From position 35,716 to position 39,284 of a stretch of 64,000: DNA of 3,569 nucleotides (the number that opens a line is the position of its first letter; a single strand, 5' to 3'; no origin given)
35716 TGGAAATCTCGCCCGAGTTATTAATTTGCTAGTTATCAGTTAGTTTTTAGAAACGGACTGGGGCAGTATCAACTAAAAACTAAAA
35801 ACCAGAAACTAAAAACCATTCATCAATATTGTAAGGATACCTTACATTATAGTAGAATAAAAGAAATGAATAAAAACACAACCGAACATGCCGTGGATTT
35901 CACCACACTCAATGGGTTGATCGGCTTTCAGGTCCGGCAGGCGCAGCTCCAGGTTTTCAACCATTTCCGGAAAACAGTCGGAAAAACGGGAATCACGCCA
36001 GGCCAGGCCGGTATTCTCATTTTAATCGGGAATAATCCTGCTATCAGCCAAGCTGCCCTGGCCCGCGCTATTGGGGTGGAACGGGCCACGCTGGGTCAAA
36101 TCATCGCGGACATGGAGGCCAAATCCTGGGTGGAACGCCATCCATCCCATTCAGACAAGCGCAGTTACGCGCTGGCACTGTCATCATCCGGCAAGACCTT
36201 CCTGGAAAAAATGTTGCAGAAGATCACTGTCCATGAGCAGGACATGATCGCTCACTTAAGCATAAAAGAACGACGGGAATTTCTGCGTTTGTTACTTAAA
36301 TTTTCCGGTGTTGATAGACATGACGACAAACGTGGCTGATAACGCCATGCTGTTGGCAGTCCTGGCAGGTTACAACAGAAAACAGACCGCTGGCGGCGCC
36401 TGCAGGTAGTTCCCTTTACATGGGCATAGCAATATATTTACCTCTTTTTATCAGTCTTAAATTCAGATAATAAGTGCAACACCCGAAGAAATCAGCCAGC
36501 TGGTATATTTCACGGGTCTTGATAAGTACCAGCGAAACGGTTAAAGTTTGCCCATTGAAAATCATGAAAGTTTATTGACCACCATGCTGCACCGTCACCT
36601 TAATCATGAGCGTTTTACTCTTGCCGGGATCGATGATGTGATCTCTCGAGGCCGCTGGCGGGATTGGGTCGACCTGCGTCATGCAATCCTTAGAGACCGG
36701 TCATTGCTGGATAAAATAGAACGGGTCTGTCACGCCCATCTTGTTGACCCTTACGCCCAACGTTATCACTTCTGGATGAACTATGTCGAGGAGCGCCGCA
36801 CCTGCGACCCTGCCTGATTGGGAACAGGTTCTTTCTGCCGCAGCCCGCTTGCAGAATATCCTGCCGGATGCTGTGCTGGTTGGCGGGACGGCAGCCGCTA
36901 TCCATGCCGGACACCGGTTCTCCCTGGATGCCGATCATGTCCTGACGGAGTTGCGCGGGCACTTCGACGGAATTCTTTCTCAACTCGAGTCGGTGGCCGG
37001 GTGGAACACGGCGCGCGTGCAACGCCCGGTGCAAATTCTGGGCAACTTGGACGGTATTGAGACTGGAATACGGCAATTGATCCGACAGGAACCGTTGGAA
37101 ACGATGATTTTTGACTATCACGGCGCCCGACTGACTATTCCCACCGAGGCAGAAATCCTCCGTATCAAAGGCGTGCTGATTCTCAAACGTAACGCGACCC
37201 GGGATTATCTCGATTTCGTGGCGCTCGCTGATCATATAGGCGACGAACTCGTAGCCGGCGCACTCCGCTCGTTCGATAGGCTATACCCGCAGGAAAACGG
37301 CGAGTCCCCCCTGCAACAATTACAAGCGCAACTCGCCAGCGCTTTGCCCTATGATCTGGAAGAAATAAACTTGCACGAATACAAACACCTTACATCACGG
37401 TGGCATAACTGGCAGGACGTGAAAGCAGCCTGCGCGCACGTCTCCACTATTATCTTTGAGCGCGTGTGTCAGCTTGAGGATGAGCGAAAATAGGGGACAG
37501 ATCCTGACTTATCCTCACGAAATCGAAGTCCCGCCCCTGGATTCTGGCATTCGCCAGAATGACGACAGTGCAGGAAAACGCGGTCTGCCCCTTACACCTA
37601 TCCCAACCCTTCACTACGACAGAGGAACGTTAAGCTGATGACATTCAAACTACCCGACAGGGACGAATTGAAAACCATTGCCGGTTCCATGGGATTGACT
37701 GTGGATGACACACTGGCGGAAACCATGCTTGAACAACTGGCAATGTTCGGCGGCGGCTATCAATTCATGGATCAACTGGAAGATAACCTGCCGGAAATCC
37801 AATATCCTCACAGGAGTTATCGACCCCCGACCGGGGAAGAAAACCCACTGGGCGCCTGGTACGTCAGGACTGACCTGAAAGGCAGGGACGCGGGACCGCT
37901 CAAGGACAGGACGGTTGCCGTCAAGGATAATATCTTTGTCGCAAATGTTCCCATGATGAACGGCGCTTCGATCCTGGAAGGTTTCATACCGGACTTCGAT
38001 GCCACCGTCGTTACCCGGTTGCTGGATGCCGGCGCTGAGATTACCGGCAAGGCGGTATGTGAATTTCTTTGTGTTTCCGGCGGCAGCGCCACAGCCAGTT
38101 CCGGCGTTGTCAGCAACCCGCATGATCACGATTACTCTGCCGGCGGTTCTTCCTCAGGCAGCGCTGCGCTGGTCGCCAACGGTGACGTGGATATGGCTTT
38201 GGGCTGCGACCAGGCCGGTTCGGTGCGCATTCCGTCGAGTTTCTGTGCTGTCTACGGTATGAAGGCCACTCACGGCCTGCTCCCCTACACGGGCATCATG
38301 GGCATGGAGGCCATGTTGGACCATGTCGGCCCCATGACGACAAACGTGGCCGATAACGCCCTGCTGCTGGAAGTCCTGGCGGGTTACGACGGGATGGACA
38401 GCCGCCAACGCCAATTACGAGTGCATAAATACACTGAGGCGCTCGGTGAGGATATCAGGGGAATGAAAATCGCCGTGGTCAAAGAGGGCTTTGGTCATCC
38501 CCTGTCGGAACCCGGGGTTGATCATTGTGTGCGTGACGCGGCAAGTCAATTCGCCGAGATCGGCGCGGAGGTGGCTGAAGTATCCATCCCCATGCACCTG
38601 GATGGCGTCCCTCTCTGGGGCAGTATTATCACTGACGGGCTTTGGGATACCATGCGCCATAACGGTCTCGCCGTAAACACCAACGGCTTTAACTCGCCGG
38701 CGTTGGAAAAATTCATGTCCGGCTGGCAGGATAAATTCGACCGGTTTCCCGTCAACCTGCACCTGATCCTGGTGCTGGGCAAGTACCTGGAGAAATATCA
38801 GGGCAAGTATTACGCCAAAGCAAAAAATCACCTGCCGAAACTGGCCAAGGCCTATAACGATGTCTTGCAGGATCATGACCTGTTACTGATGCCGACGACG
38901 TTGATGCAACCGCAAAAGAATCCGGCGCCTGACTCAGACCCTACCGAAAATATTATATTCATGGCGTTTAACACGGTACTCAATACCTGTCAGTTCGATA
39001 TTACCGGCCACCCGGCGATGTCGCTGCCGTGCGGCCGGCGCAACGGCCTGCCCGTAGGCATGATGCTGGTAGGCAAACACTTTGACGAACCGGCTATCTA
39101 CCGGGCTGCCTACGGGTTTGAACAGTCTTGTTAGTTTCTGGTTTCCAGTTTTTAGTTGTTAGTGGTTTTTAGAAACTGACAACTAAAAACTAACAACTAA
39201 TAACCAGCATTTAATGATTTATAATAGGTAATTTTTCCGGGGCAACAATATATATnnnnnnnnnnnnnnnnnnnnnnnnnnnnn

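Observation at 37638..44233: Amidase - tungsten-type AOR - boxC - boxB arrangement with boxA missing: possible hybrid benzoyl-CoA pathway using AOR in place of BoxD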

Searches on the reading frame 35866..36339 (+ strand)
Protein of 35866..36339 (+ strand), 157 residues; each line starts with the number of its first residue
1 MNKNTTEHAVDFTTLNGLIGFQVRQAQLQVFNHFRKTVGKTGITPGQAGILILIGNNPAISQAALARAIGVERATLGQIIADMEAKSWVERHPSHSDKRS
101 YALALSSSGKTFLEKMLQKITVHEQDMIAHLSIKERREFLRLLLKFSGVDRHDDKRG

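Call 3: search_protein_families(library=pfam, proteins=[window:35866-36339:+])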
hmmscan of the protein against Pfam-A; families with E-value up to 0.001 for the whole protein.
window:35866-36339:+ (157 aa): 4 families
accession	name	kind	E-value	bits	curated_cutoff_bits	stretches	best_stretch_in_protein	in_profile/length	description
PF12802.13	MarR_2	-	1.6e-13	51.1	27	1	42-100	2-61/61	MarR family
PF01047.28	MarR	-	2.3e-13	50.2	24.6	1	43-100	1-58/59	MarR family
PF13412.12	HTH_24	-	9.9e-05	22.3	21.9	1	50-89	8-47/48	Winged helix-turn-helix DNA-binding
PF25213.1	HVO_A0261_N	-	0.00015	22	35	1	59-98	24-58/86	HVO_A0261 N-terminal domain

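Call 4: search_protein_families(library=ncbifam, proteins=[window:35866-36339:+])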
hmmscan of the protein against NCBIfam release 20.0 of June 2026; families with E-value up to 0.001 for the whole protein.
window:35866-36339:+ (157 aa): 10 families
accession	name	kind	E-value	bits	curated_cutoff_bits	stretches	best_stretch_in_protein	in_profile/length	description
NF053777.1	Saro0803TransReg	equivalog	3.5e-26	91.6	200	1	12-145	4-137/140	Saro_0803 family transcriptional regulator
NF045593.1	bilirub_TF_BilQ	equivalog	3.4e-12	46.2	125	1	31-145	16-130/135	bilirubin utilization transcriptional regulator BilQ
TIGR02337.1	HpaR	equivalog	5e-12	45.8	121.2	1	24-143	7-126/130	homoprotocatechuate degradation operon regulator HpaR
NF008122.0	PRK10870.1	equivalog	9.7e-11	41.7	157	1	56-144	68-156/176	transcriptional repressor MprA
NF002926.0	PRK03573.1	equivalog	5.9e-10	39.2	120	1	58-145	45-132/144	transcriptional regulator SlyA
NF008565.1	PRK11512.1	equivalog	4.6e-08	33.2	240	1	15-137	14-133/144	multiple antibiotic resistance transcriptional regulator MarR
NF052638.1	TransRegOhrRVib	equivalog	2.4e-06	27.3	200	1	15-116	7-108/141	transcriptional regulator OhrR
NF050133.1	TransRegFabT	equivalog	5.1e-06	26.8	200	1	53-120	37-103/138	fatty acid biosynthesis transcriptional regulator FabT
NF041230.1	BagL_FevM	exception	1.8e-05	24.8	230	1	21-121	18-116/145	MarR family transcriptional regulator BagL/FevM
NF053814.1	teico_TcaR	equivalog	8e-05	22.7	170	1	40-141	33-136/151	MarR family transcriptional regulator TcaR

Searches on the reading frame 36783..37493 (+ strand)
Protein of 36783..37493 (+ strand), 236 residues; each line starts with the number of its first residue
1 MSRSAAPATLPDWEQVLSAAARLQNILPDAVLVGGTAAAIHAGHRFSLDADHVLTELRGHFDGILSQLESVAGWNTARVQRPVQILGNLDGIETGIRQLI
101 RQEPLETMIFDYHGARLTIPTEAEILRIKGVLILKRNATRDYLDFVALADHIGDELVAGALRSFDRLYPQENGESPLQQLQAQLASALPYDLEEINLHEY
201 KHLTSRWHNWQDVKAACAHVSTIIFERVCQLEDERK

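Call 3: search_protein_families(library=pfam, proteins=[window:36783-37493:+])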
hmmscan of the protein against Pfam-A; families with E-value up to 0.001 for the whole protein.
window:36783-37493:+ (236 aa): 1 family
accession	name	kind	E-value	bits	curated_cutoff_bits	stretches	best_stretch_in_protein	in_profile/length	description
PF08843.17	AbiEii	-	0.00015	22.2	22.5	0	25-123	10-139/238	Nucleotidyl transferase AbiEii toxin, Type IV TA system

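Call 4: search_protein_families(library=ncbifam, proteins=[window:36783-37493:+])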
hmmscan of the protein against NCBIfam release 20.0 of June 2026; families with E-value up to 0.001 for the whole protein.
window:36783-37493:+ (236 aa): 0 families

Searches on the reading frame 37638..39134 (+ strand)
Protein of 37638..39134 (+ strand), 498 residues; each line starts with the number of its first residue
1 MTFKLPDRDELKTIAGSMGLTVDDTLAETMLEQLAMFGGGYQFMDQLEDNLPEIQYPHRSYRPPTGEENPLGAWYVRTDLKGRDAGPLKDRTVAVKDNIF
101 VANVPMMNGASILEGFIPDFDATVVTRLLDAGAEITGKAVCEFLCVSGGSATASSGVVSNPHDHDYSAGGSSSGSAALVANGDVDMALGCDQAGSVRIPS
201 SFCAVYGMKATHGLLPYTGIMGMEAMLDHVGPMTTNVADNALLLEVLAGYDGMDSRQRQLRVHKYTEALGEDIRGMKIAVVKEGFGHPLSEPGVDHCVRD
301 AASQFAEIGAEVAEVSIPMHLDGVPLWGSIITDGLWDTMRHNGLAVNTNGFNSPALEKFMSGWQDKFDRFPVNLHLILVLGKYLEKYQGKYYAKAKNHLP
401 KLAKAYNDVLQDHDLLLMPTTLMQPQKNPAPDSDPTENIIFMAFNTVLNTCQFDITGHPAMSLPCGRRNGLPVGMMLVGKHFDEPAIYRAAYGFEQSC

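Call 3: search_protein_families(library=pfam, proteins=[window:37638-39134:+])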
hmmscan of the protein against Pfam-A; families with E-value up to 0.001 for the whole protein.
window:37638-39134:+ (498 aa): 1 family
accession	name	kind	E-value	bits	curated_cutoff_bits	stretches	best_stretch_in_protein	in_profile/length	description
PF01425.27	Amidase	-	2.3e-85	287.8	27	1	81-486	40-443/445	Amidase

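Call 4: search_protein_families(library=ncbifam, proteins=[window:37638-39134:+])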
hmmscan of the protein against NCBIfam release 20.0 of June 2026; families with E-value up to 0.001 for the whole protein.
window:37638-39134:+ (498 aa): 26 families (the best 25 are shown)
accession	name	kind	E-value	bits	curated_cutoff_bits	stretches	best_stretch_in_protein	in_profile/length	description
NF005565.0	PRK07235.1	subfamily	1.1e-196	654.4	545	1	1-497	1-500/506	amidase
TIGR00132.1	gatA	equivalog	4.1e-80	269.8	481.1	1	79-497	51-463/466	Asp-tRNA(Asn)/Glu-tRNA(Gln) amidotransferase subunit GatA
NF004815.0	PRK06169.1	equivalog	3.7e-58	197.2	506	1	81-497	68-458/471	amidase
NF005688.0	PRK07488.1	equivalog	4.1e-51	174.3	532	2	81-318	68-290/474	indoleacetamide hydrolase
NF006169.0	PRK08310.1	equivalog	6e-50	170.8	391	2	77-260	15-200/395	amidase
NF006631.0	PRK09201.1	equivalog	1.8e-49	168.7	461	1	80-302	64-286/466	AtzE family amidohydrolase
TIGR02715.1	amido_AtzE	subfamily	3.2e-48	164.8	425.75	1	81-303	58-280/452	AtzE family amidohydrolase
NF005450.0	PRK07042.1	equivalog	1.4e-47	162.2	458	2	81-317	65-296/464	amidase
NF006006.0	PRK08137.1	equivalog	1.5e-47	162.6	534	2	81-316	94-335/529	amidase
NF005687.0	PRK07487.1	subfamily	1.9e-45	155.5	428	1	81-496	66-454/468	amidase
NF005686.0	PRK07486.1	subfamily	4.8e-44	150.9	465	1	81-496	73-471/486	amidase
NF006043.0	PRK08186.1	subfamily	1.4e-43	149.2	487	2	83-318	64-294/600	allophanate hydrolase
TIGR02713.1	allophanate_hyd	equivalog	1e-39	136.5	511.05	1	84-494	28-409/563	allophanate hydrolase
NF005517.0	PRK07139.1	equivalog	2.4e-39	135.3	546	2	82-268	31-216/439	amidase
NF009119.0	PRK12470.1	equivalog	4.8e-39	134.7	498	2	85-254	71-238/462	amidase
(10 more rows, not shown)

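Call 60: search_solved_structures(query=window:37638-39131:+, max_evalue=1e-30)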
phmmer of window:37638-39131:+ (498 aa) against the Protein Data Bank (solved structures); distinct sequences matched with E-value up to 1e-30: 11.
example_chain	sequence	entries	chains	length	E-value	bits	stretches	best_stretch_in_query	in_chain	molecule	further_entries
3a1k_A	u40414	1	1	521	2.8e-126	425.3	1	6-496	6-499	Amidase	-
3a1i_A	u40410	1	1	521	7.5e-126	423.9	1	6-496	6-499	Amidase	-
2df4_A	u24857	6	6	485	1.7e-63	218.1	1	85-496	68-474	Glutamyl-tRNA(Gln) amidotransferase subunit A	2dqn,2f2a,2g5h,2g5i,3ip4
3h0l_A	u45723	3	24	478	2.5e-54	187.9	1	80-496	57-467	Glutamyl-tRNA(Gln) amidotransferase subunit A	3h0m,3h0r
3kfu_E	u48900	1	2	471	5.4e-51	176.9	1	86-497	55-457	Glutamyl-tRNA(Gln) amidotransferase subunit A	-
3al0_A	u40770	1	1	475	5.3e-50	173.7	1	85-496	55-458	Glutamyl-tRNA(Gln) amidotransferase subunit A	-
2gi3_A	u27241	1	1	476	5.4e-50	173.6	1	85-496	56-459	Glutamyl-tRNA(Gln) amidotransferase subunit A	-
4wj3_A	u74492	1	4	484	5.1e-42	147.3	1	85-496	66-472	Glutamyl-tRNA(Gln) amidotransferase subunit A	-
1m21_A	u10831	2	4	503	1.1e-33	119.9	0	81-319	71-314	Peptide Amidase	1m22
5ac3_A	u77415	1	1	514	1.1e-32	116.6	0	81-319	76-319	PEPTIDE AMIDASE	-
4n0h_A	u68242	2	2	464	9.9e-32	113.4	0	88-487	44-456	Glutamyl-tRNA(Gln) amidotransferase subunit A, mitochondrial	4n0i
